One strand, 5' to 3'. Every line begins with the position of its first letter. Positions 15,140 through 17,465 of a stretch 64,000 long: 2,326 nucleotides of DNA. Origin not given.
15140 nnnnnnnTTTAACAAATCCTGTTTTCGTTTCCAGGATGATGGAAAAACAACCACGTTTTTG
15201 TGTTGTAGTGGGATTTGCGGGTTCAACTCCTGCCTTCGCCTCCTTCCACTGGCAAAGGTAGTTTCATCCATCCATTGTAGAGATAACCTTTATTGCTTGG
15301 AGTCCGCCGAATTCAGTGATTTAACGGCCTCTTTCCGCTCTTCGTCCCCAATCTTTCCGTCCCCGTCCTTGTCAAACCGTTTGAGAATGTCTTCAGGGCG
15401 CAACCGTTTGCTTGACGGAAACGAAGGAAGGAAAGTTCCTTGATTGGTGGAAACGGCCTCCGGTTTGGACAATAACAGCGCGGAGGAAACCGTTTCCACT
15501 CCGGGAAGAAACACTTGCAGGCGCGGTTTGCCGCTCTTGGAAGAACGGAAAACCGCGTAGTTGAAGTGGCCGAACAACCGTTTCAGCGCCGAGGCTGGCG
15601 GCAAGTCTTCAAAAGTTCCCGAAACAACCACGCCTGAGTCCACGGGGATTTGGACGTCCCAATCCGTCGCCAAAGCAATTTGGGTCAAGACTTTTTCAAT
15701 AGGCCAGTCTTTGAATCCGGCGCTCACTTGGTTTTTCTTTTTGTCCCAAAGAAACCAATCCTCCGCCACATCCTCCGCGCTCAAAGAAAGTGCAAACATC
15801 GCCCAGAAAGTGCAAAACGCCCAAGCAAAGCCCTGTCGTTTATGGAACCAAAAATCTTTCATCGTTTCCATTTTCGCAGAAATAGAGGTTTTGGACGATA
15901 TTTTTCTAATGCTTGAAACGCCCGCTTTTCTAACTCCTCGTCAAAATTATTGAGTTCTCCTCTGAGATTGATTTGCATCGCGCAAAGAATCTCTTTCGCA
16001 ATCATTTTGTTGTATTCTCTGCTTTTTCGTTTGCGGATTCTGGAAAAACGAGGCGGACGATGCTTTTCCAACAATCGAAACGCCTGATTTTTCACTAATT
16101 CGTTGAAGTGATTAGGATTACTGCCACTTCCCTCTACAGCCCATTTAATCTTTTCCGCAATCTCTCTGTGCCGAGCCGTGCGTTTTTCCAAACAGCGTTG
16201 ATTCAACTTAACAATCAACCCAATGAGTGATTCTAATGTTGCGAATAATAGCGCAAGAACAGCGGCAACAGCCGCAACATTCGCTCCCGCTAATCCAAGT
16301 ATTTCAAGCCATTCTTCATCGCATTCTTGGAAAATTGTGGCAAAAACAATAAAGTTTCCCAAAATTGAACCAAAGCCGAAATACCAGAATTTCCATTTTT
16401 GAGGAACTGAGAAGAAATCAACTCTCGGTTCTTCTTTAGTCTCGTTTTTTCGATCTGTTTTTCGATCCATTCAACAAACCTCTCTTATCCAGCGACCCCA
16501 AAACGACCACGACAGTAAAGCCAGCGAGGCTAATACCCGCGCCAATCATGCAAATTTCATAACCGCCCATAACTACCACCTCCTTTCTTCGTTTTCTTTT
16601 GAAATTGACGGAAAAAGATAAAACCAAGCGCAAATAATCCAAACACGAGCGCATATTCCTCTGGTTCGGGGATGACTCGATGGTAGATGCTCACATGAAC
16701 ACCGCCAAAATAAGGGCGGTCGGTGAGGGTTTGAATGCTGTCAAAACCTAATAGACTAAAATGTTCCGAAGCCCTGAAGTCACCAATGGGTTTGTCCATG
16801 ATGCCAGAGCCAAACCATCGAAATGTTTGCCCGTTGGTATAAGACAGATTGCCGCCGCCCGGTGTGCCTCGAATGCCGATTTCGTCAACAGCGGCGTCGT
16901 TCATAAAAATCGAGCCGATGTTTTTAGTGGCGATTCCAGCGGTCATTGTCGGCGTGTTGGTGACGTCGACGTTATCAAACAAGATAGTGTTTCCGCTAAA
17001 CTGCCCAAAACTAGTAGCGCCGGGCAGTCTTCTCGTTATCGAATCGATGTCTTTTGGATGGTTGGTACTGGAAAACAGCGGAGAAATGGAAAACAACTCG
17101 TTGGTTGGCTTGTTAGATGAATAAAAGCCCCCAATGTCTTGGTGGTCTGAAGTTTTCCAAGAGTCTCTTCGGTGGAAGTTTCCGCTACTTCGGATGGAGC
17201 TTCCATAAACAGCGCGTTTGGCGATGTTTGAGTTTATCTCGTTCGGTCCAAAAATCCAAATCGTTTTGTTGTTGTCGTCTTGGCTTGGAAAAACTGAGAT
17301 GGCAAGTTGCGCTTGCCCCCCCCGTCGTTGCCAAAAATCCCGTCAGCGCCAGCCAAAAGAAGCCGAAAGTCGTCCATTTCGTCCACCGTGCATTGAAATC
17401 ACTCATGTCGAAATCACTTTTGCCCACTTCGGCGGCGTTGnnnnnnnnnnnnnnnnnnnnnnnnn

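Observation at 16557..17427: Second PEP-CTERM paralogue is also switched off by a poly-G tract (8 G) at the same structural position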

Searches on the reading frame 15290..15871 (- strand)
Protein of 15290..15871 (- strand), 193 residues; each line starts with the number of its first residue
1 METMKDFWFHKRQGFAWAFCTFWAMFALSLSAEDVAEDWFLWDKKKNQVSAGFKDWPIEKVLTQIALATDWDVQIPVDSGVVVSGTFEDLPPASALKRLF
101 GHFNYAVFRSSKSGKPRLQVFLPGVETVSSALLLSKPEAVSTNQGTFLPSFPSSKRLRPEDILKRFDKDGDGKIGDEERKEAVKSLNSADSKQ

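Call 28: search_protein_families(library=pfam, max_evalue=0.01, proteins=[window:15290-15871:-])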
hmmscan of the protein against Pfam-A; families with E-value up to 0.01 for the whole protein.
window:15290-15871:- (193 aa): 1 family
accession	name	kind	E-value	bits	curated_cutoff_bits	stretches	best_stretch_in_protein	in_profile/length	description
PF00036.39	EF-hand_1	-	0.001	18.9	25.4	1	161-184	4-27/29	EF hand domain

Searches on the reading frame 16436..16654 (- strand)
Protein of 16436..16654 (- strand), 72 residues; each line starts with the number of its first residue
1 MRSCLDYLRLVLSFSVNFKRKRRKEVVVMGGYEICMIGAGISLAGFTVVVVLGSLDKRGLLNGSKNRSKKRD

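Call 28: search_protein_families(library=pfam, max_evalue=0.01, proteins=[window:16436-16654:-])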
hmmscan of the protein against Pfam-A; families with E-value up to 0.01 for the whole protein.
window:16436-16654:- (72 aa): 0 families

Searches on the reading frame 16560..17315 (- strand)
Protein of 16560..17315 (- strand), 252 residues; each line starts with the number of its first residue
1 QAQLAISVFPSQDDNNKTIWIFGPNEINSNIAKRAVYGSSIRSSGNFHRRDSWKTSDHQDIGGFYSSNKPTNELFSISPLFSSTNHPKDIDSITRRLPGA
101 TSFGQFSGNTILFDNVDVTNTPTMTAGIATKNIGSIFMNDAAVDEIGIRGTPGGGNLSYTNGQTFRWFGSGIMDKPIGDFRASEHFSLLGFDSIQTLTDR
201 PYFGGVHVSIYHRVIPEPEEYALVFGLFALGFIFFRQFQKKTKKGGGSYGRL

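Call 15: find_related_loci(query=A1, collection=genome_contigs, flank=2500)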
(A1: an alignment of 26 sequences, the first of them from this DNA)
Query A1 (252 aa) in genome_contigs; peptide patterns used: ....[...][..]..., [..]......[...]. (x = any residue, [..] = any of these).
508 stretches matched a pattern; 145 encode a relative of the query (tblastn E <= 1e-3); the best 80 are kept; 80 distinct loci.
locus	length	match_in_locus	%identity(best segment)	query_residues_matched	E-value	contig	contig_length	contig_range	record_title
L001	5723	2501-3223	62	1-239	1e-88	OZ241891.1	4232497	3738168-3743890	MAG: Limisphaerales bacterium isolate 13428dcb-cd66-474c-a4e8-c35200876364 genome assembly, chromosome: 1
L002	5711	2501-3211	57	6-250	1e-75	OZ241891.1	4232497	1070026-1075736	MAG: Limisphaerales bacterium isolate 13428dcb-cd66-474c-a4e8-c35200876364 genome assembly, chromosome: 1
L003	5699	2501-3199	52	1-241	1e-63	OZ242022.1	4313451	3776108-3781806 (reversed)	MAG: Limisphaerales bacterium isolate ef39fcb1-bf04-4775-9bfc-b1aaebe32656 genome assembly, chromosome: 1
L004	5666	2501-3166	51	1-234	2e-60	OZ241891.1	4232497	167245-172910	MAG: Limisphaerales bacterium isolate 13428dcb-cd66-474c-a4e8-c35200876364 genome assembly, chromosome: 1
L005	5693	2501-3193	43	1-244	2e-50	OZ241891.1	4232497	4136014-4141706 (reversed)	MAG: Limisphaerales bacterium isolate 13428dcb-cd66-474c-a4e8-c35200876364 genome assembly, chromosome: 1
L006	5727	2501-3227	48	1-239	4e-48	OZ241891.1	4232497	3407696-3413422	MAG: Limisphaerales bacterium isolate 13428dcb-cd66-474c-a4e8-c35200876364 genome assembly, chromosome: 1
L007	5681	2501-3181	42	1-243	2e-47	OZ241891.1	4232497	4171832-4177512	MAG: Limisphaerales bacterium isolate 13428dcb-cd66-474c-a4e8-c35200876364 genome assembly, chromosome: 1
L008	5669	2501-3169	45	9-246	5e-47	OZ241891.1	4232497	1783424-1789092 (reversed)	MAG: Limisphaerales bacterium isolate 13428dcb-cd66-474c-a4e8-c35200876364 genome assembly, chromosome: 1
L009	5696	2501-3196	40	1-245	2e-46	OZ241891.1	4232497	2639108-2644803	MAG: Limisphaerales bacterium isolate 13428dcb-cd66-474c-a4e8-c35200876364 genome assembly, chromosome: 1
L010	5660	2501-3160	43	1-236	5e-46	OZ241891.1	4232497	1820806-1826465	MAG: Limisphaerales bacterium isolate 13428dcb-cd66-474c-a4e8-c35200876364 genome assembly, chromosome: 1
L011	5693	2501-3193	43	1-236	1e-45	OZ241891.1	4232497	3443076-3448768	MAG: Limisphaerales bacterium isolate 13428dcb-cd66-474c-a4e8-c35200876364 genome assembly, chromosome: 1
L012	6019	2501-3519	41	1-246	2e-44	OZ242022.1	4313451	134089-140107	MAG: Limisphaerales bacterium isolate ef39fcb1-bf04-4775-9bfc-b1aaebe32656 genome assembly, chromosome: 1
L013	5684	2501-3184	43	1-243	3e-44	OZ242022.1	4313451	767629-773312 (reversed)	MAG: Limisphaerales bacterium isolate ef39fcb1-bf04-4775-9bfc-b1aaebe32656 genome assembly, chromosome: 1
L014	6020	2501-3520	41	1-246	4e-44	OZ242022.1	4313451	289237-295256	MAG: Limisphaerales bacterium isolate ef39fcb1-bf04-4775-9bfc-b1aaebe32656 genome assembly, chromosome: 1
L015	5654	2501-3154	43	1-237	3e-44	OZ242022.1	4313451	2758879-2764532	MAG: Limisphaerales bacterium isolate ef39fcb1-bf04-4775-9bfc-b1aaebe32656 genome assembly, chromosome: 1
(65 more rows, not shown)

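Call 30: predict_structure(alignment_id=A1)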
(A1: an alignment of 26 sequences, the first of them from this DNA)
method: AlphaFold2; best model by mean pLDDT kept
length: 252 residues; sequences in the alignment: 26
mean_pLDDT: 74.7   pTM: 0.71
mean pLDDT of the five models: 74.7, 73.1, 72.2, 69.7, 68.6
residues with pLDDT >= 90: 52; 70-90: 105; 50-70: 68; < 50: 27
segments of 3 or more residues with pLDDT < 50: 98-110, 189-195
pLDDT, mean of each block of 10 residues (from residue 1): 75 89 67 75 83 69 83 91 69 58 45 55 89 92 87 89 86 92 58 50 76 67 78 87 64 49
secondary structure, 60 per line:
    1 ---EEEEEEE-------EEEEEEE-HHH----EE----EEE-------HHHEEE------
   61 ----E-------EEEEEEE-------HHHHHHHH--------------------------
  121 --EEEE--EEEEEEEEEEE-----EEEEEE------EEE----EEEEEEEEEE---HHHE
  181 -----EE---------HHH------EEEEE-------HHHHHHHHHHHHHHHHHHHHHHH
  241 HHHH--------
elements in order: E4-10 E18-24 E39-41 E52-54 E73-79 H87-94 E123-126 E129-139 E145-150 E157-159 E164-173 E206-210 H218-244
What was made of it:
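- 16557..17315 (-): Open frame for the mature domain (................., 252 codons plus stop). It is +1 relative to the start-codon frame when the tract is 8 G. AlphaFold2 model: beta-rich, pLDDT 74.7, pTM 0.71 (call 30).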

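Call 34: fold_search(model_id=the predicted structure, library=pdb)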
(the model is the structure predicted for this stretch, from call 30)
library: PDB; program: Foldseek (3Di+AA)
matches with E <= 10: 191; with E <= 0.001: 0
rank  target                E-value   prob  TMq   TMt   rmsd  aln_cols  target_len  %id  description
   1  7lgr                  1.0e-01  0.38  0.25  0.34   7.8       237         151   10  Streptococcus mutans Collagen binding Protein CNM - N2 Domain (released 2022-01-26)
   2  2f68                  2.3e-01  0.11  0.18  0.16  13.0       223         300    7  Crystal structure of collagen adhesin (CNA) from S. aureus (released 2006-12-12)
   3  8jl8                  3.1e-01  0.14  0.20  0.18  12.1       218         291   13  Crystal structure of the collagen binding domain of Cnm from Streptococcus mutans (released 2024-04-10)
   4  1p35_C                3.1e-01  0.02  0.11  0.10  20.5       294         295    9  CRYSTAL STRUCTURE OF BACULOVIRUS P35 (released 1999-06-01)
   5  8v34_J                3.3e-01  0.02  0.10  0.14  17.1       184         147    7  Crystal structure of S. aureus TarK N-terminal domain (released 2024-04-03)
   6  8v34_A                3.4e-01  0.03  0.13  0.17  16.9       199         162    8  Crystal structure of S. aureus TarK N-terminal domain (released 2024-04-03)
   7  8v34_D                4.3e-01  0.02  0.12  0.16  17.3       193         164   10  Crystal structure of S. aureus TarK N-terminal domain (released 2024-04-03)
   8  3fnk_B                4.5e-01  0.06  0.18  0.23  12.9       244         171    9  Crystal structure of the second type II cohesin module from the cellulosomal adaptor ScaA scaffoldin of Acetivibrio ce (released 2009-06-23)
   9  2jjl                  5.1e-01  0.20  0.22  0.25   6.6       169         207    9  Structure of avian reovirus sigmaC117-326, P321 crystal form (released 2009-01-13)
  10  9daz_A                5.1e-01  0.05  0.15  0.06  11.1       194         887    8  Molecular basis of pathogenicity of the recently emerged FCoV-23 coronavirus. Complex of fAPN with FCoV-23 RBD (released 2025-07-09)
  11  5wta_A                5.4e-01  0.04  0.15  0.13  16.0       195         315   13  Crystal Structure of Staphylococcus aureus SdrE apo form (released 2017-07-19)
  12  9gbv_B                5.4e-01  0.04  0.12  0.05  14.9       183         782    8  E.coli gyrase holocomplex with chirally wrapped 217 bp DNA fragment (released 2024-08-21)
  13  1i3p                  5.4e-01  0.02  0.12  0.12  19.5       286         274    9  THE 3.1 ANGSTROM RESOLUTION CRYSTAL STRUCTURE OF A MUTATED BACULOVIRUS P35 AFTER CASPASE CLEAVAGE (released 2001-10-24)
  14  8v34_B                6.3e-01  0.02  0.11  0.15  16.8       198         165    7  Crystal structure of S. aureus TarK N-terminal domain (released 2024-04-03)
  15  2bt8                  7.1e-01  0.15  0.22  0.29   6.1       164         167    8  Structure of the C-terminal receptor-binding domain of avian reovirus fibre sigmaC, space group P6322. (released 2005-11-03)
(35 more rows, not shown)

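Call 36: find_related_loci(query=A1, collection=metagenome_contigs, flank=1500)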
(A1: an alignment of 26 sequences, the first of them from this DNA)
Query A1 (252 aa) in metagenome_contigs; peptide patterns used: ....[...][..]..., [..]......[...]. (x = any residue, [..] = any of these).
600 stretches matched a pattern (row limit reached: there are more); 2 encode a relative of the query (tblastn E <= 1e-3); 2 distinct loci.
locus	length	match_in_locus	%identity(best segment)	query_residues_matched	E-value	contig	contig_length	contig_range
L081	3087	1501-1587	52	209-237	1e-6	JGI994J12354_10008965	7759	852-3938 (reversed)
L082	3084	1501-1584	55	205-233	2e-6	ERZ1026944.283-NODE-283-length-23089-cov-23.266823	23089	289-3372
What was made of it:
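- Tried and rejected: The family profile found only two C-terminal-motif look-alikes (call 36).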

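Call 53: search_solved_structures(query=A1, max_evalue=1)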
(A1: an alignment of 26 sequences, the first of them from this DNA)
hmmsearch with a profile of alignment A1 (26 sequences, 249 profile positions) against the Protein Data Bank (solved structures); distinct sequences matched with E-value up to 1: 0.

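Call 54: search_protein_families(library=pfam, alignment_id=A1, max_evalue=0.1)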
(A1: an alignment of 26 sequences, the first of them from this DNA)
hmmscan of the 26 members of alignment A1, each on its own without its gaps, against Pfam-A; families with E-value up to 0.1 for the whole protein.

A. member 1, seq(252 aa): 0 families

B. families by the number of members that match (of 26 scanned): 6 families
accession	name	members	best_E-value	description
PF21314.2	TM_ErbB1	4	0.023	Epidermal growth factor receptor transmembrane-juxtamembrane segment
PF20629.2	GD_AH_C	1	0.0035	D-galactarate/Altronate dehydratase, C-terminal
PF13568.12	OMP_b-brl_2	1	0.0042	Outer membrane protein beta-barrel domain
PF10215.14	Ost4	1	0.067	Oligosaccaryltransferase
PF21483.2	CdiA_helical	1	0.076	Toxin CdiA-like, helical domain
PF15186.11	TEX13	1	0.096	Testis-expressed sequence 13 protein family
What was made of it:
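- The function of the mature domain is unknown (calls 34, 53, 54).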

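Call 69: search_protein_representatives(alignment_id=A1)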
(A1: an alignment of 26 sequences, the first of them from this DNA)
Query: 26 sequences, 249 profile positions. Proteins with E-value up to 0.001 (for the whole library): 262; up to 1e-10: 156; up to 1e-30: 59. The best 150 are listed.
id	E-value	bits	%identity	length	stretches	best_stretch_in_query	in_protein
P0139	1.3e-101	355.4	-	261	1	16-244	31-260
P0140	3.3e-97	341.0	-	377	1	4-243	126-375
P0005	3.0e-95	334.6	-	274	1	1-245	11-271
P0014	1.1e-93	329.5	-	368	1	1-246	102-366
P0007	2.7e-91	321.6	-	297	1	9-245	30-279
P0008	2.2e-88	312.1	-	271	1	2-245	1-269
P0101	5.3e-87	307.6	-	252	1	9-247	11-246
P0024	4.0e-84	298.2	-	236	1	22-245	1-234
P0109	8.3e-76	270.9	-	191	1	3-182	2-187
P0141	1.8e-73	263.2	-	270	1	17-243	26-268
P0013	8.0e-73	261.2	-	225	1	4-188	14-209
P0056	4.4e-69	248.9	-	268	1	18-241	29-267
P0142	5.3e-69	248.6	-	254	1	3-240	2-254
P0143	1.4e-66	240.7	-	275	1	4-245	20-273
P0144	4.2e-66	239.1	-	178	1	73-247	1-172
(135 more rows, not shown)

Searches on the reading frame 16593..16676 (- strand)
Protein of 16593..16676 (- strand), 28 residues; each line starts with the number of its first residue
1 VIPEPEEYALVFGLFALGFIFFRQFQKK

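Call 32: search_protein_families(library=pfam, max_evalue=10, proteins=[window:16593-16676:-])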
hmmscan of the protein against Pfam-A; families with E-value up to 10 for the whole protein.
seq(28 aa): 0 families

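Call 33: search_protein_families(library=ncbifam, max_evalue=10, proteins=[window:16593-16676:-])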
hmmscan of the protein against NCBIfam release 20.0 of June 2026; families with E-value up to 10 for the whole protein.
seq(28 aa): 1 family
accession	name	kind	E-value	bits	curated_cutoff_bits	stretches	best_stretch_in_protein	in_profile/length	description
TIGR02595.1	PEP_CTERM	domain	0.0051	17.6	16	1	2-27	1-24/24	PEP-CTERM sorting domain-containing protein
